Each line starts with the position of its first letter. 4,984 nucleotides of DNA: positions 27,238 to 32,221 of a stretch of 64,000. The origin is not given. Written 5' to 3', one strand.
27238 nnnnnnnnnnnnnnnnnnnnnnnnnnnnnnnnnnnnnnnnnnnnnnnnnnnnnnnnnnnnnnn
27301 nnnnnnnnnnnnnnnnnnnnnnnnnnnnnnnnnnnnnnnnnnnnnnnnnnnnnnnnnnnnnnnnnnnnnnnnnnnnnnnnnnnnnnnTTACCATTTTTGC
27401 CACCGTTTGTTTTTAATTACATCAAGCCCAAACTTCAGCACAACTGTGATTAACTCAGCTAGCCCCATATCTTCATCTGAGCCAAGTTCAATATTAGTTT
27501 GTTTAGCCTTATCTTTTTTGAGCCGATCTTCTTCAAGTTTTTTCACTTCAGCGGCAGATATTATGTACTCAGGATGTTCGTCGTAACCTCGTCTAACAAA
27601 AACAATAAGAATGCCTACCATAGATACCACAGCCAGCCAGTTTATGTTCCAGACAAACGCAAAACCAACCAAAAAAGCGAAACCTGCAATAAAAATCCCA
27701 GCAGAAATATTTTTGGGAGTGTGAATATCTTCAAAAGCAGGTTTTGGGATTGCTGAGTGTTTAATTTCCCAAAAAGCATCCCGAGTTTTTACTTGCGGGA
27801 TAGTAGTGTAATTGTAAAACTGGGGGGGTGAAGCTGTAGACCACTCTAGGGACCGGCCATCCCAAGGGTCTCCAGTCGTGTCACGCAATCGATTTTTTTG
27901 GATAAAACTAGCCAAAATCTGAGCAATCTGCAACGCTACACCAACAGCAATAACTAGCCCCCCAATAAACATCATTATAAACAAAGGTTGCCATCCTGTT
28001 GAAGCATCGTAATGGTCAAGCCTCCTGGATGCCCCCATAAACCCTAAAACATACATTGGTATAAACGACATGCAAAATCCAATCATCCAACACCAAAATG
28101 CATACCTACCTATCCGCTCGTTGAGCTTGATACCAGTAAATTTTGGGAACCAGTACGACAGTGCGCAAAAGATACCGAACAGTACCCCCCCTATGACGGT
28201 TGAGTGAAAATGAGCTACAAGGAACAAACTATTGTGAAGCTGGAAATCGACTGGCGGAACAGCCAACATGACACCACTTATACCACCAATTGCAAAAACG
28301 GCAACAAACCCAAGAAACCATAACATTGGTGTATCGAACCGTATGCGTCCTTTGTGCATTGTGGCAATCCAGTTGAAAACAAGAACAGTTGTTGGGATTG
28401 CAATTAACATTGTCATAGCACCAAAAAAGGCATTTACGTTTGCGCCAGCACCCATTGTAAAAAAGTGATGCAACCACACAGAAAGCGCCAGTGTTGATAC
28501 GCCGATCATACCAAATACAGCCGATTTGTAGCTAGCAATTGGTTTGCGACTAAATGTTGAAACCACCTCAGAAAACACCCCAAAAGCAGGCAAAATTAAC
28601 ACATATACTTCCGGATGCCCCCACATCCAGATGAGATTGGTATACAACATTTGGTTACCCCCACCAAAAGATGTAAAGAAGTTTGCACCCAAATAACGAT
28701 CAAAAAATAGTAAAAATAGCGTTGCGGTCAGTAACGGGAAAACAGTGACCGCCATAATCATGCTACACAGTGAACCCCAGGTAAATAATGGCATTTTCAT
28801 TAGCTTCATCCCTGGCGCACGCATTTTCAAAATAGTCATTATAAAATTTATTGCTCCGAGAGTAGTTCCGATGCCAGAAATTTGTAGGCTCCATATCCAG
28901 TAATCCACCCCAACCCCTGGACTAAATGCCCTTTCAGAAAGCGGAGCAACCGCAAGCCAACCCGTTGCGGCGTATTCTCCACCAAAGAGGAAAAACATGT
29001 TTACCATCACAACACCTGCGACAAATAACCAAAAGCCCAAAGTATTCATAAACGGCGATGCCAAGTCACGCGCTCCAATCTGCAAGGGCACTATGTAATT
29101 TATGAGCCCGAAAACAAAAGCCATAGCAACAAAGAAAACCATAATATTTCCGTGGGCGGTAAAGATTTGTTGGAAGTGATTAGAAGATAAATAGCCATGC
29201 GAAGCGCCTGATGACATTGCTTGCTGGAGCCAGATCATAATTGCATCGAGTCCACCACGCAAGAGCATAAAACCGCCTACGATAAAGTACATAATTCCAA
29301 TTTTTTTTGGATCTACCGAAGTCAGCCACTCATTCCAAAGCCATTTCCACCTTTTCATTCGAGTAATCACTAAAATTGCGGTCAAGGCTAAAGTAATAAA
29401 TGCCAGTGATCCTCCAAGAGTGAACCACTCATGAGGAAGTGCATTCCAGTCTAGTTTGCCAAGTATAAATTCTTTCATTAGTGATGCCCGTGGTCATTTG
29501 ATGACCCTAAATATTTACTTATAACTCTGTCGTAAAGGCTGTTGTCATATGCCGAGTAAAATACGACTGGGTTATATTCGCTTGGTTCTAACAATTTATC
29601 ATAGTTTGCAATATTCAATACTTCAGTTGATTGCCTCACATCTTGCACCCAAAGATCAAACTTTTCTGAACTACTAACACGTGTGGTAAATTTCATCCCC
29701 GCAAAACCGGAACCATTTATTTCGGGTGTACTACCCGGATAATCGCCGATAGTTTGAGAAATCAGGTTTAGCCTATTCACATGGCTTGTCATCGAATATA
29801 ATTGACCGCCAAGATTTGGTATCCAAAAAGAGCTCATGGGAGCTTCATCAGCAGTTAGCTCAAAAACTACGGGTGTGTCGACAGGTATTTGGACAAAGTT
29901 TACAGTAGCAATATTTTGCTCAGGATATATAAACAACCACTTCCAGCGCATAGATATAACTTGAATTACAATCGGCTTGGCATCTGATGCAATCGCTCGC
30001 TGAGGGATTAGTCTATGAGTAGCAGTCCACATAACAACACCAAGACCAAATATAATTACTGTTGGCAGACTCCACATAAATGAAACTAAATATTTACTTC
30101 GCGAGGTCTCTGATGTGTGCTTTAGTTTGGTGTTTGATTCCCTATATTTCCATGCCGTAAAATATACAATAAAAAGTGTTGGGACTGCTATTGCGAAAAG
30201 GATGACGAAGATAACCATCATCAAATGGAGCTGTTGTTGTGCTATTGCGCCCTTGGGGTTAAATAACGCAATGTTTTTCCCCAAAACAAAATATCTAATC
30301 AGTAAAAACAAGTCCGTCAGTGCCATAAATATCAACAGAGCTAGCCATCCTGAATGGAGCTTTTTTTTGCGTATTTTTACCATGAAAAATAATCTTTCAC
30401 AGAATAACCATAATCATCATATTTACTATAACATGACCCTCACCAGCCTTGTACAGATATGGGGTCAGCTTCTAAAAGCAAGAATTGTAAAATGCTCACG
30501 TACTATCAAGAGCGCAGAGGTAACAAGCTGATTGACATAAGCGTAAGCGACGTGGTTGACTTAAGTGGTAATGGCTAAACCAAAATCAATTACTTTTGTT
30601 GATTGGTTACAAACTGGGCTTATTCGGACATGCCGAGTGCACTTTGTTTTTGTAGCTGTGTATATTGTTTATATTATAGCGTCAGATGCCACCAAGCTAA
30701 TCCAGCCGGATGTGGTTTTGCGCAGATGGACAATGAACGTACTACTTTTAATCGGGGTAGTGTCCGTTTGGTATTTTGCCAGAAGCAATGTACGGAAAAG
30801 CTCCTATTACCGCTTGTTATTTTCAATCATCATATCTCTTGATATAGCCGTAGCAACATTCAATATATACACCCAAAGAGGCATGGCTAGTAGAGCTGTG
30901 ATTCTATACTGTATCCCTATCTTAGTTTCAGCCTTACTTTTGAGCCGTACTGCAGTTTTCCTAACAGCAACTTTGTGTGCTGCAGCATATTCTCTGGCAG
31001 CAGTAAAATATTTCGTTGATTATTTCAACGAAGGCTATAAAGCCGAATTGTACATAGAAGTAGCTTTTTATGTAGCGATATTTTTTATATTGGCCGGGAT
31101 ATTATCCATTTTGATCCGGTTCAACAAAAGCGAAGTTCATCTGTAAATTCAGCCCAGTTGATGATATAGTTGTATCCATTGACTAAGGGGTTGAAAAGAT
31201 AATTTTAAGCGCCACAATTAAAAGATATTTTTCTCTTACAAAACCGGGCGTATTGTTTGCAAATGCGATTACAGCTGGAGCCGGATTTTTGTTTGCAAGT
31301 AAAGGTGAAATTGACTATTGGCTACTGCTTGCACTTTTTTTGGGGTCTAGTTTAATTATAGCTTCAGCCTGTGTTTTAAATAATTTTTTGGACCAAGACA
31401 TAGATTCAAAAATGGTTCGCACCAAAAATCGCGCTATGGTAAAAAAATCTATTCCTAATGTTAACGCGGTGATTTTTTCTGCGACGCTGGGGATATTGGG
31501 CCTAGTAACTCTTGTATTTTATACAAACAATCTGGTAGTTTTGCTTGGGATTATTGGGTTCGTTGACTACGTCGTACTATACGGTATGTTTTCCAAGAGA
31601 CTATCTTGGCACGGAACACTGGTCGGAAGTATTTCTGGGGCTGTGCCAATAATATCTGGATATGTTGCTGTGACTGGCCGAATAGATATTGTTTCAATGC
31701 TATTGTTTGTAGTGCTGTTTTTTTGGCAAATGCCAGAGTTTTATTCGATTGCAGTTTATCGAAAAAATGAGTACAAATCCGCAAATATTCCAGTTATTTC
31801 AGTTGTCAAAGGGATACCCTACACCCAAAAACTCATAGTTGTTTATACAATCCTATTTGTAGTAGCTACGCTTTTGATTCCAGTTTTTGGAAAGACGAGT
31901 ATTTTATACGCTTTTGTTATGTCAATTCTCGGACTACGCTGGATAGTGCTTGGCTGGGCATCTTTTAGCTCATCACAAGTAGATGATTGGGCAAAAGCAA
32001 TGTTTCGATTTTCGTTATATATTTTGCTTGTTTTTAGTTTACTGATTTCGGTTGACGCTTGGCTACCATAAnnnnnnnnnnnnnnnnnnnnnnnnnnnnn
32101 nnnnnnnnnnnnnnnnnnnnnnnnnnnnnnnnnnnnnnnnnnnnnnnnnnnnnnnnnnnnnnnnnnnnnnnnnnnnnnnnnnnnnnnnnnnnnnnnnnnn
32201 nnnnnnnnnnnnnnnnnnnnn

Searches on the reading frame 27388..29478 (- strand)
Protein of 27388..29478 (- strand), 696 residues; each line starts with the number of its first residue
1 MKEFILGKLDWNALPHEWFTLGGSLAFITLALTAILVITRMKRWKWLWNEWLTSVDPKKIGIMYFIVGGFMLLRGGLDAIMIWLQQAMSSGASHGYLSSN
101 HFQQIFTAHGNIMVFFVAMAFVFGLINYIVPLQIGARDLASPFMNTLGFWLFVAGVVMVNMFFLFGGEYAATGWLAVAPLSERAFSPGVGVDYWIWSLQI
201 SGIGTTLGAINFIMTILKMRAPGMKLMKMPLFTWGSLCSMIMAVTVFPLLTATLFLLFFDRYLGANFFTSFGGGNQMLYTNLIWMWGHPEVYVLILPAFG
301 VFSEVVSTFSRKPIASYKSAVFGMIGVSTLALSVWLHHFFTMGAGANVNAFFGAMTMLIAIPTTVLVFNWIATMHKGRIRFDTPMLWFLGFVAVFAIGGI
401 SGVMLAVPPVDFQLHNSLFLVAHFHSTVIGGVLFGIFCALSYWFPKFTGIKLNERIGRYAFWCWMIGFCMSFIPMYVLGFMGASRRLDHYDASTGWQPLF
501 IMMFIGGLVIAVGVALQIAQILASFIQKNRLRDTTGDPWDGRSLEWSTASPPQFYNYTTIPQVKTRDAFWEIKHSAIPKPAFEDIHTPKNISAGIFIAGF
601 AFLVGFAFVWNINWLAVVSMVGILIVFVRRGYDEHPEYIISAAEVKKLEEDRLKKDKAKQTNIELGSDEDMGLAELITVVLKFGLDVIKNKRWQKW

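Call 3: search_protein_families(library=pfam, proteins=[window:27388-29478:-], max_evalue=1)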
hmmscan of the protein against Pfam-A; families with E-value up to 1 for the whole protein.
window:27388-29478:- (696 aa): 1 family
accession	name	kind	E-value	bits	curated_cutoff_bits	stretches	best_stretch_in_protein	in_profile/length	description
PF00115.25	COX1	-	7.8e-143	476.9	34.8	1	59-509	1-436/436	Cytochrome C and Quinol oxidase polypeptide I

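Call 4: search_protein_families(library=ncbifam, proteins=[window:27388-29478:-], max_evalue=1)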
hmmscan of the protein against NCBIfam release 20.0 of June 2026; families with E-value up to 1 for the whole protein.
window:27388-29478:- (696 aa): 8 families
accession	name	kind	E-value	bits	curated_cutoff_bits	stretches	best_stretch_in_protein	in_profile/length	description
TIGR02843.1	CyoB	equivalog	8.4e-282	936.4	1020.35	1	6-649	1-646/646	cytochrome o ubiquinol oxidase subunit I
NF011592.0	PRK15017.1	equivalog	1.2e-246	820.6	1271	1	6-654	2-652/663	cytochrome o ubiquinol oxidase subunit I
TIGR02882.1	QoxB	equivalog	1.4e-224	747.3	1015.5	1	17-650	10-641/643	cytochrome aa3 quinol oxidase subunit I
TIGR02891.1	CtaD_CoxA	equivalog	6.4e-164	546.3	670.75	1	51-563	1-504/504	cytochrome c oxidase subunit I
NF050116.1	cyt_aa3_Actin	exception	1.6e-150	502.4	880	1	50-576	1-520/522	aa3-type cytochrome oxidase subunit I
NF041075.1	quin_ox_SoxB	equivalog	1.2e-18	67.3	700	1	92-528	29-457/468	proton pump complex quinol oxidase subunit SoxB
NF052408.1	NOVXTKCP_fam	equivalog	0.23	11.6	60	1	57-87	8-38/46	NOVXTKCP family nitrogen cycling protein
TIGR03007.1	pepcterm_ChnLen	equivalog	0.74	8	278.85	1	499-536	416-453/498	XrtA system polysaccharide chain length determinant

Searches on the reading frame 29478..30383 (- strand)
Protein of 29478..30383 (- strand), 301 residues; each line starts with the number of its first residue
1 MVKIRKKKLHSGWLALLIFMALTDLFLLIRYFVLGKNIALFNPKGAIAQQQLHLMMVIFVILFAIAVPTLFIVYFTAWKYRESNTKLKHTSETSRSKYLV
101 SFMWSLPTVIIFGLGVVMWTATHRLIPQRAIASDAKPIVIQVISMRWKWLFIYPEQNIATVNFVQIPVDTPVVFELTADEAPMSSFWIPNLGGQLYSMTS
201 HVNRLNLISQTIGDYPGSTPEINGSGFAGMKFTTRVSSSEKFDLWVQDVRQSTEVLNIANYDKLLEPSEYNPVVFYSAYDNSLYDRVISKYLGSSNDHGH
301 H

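Call 3: search_protein_families(library=pfam, proteins=[window:29478-30383:-], max_evalue=1)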
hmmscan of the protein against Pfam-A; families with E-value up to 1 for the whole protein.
window:29478-30383:- (301 aa): 8 families
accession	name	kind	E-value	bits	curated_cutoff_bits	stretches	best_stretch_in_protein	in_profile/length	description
PF06481.20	COX_ARM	-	2e-11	44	23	1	250-293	1-44/46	COX Aromatic Rich Motif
PF00116.26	COX2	-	0.0017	18.7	22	1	159-231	43-114/120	Cytochrome C oxidase subunit II, periplasmic domain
PF20563.3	DUF6773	-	0.013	15.8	27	1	13-113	47-141/163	Family of unknown function (DUF6773)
PF19312.4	NtrY_N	-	0.092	12.5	23.2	1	7-78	31-101/291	NtrY N-terminal region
PF02790.20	COX2_TM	-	0.13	12.9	22.8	1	46-116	14-83/88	Cytochrome C oxidase subunit II, transmembrane domain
PF19297.4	QcrA_N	-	0.37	10.6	27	1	56-128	59-124/222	QcrA subunit N-terminal region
PF04123.18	DUF373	-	0.76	9.6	28.3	1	14-117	179-280/335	Domain of unknown function (DUF373)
PF06305.16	LapA_dom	-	0.81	10.1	28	1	47-89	12-54/64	Lipopolysaccharide assembly protein A domain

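Call 4: search_protein_families(library=ncbifam, proteins=[window:29478-30383:-], max_evalue=1)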
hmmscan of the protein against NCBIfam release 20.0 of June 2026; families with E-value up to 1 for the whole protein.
window:29478-30383:- (301 aa): 8 families
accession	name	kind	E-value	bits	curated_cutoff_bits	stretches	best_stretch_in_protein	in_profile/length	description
NF007816.0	PRK10525.1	equivalog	1.7e-76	257.4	511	1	32-297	21-287/318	cytochrome o ubiquinol oxidase subunit II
TIGR01433.1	CyoA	equivalog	4.1e-68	229.2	266.2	1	28-250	5-226/226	ubiquinol oxidase subunit II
TIGR01432.1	QOXA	equivalog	6.9e-43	146.6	240.95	1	36-249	14-226/227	cytochrome aa3 quinol oxidase subunit II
TIGR02866.1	CoxB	equivalog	2.9e-30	105.3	147.7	1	43-246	1-201/202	cytochrome c oxidase subunit II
NF050117.1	aa3_CtaC_Actin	exception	1.8e-14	53.6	250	1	48-246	34-242/244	aa3-type cytochrome oxidase subunit II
NF038216.1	ABZJ_00895_fam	subfamily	0.0097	15.8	33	1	8-75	63-125/134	ABZJ_00895 family protein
NF053520.1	HK_Porph_FimS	equivalog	0.16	10.2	600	1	37-94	341-394/618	sensor histidine kinase FimS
NF050121.1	bc1_QcrA_actin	exception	0.22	11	275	1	56-134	24-94/319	cytochrome bc1 complex Rieske iron-sulfur subunit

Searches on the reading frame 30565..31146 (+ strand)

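Call 85: search_protein_families(library=pfam, proteins=[window:30565-31146:+], max_evalue=0.001)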
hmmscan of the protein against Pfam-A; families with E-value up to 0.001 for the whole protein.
window:30565-31146:+ (193 aa): 1 family
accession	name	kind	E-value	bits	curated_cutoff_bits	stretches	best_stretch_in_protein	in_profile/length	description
PF25323.1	6TM_PilS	-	3e-06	27.5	27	1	17-187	12-182/189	PilS-like transmembrane domain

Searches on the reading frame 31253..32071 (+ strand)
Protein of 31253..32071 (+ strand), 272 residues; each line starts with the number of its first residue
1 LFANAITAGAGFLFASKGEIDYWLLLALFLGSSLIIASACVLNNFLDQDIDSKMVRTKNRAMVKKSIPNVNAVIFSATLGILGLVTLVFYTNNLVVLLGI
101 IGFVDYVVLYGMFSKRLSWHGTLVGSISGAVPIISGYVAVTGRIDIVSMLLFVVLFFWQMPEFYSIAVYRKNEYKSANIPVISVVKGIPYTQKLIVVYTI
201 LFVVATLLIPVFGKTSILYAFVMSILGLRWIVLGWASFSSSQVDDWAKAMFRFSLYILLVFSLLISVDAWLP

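Call 85: search_protein_families(library=pfam, proteins=[window:31253-32071:+], max_evalue=0.001)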
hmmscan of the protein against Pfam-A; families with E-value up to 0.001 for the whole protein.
window:31253-32071:+ (272 aa): 1 family
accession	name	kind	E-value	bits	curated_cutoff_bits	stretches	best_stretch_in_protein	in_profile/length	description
PF01040.23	UbiA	-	3.5e-49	167.8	34.2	1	6-254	3-248/250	UbiA prenyltransferase family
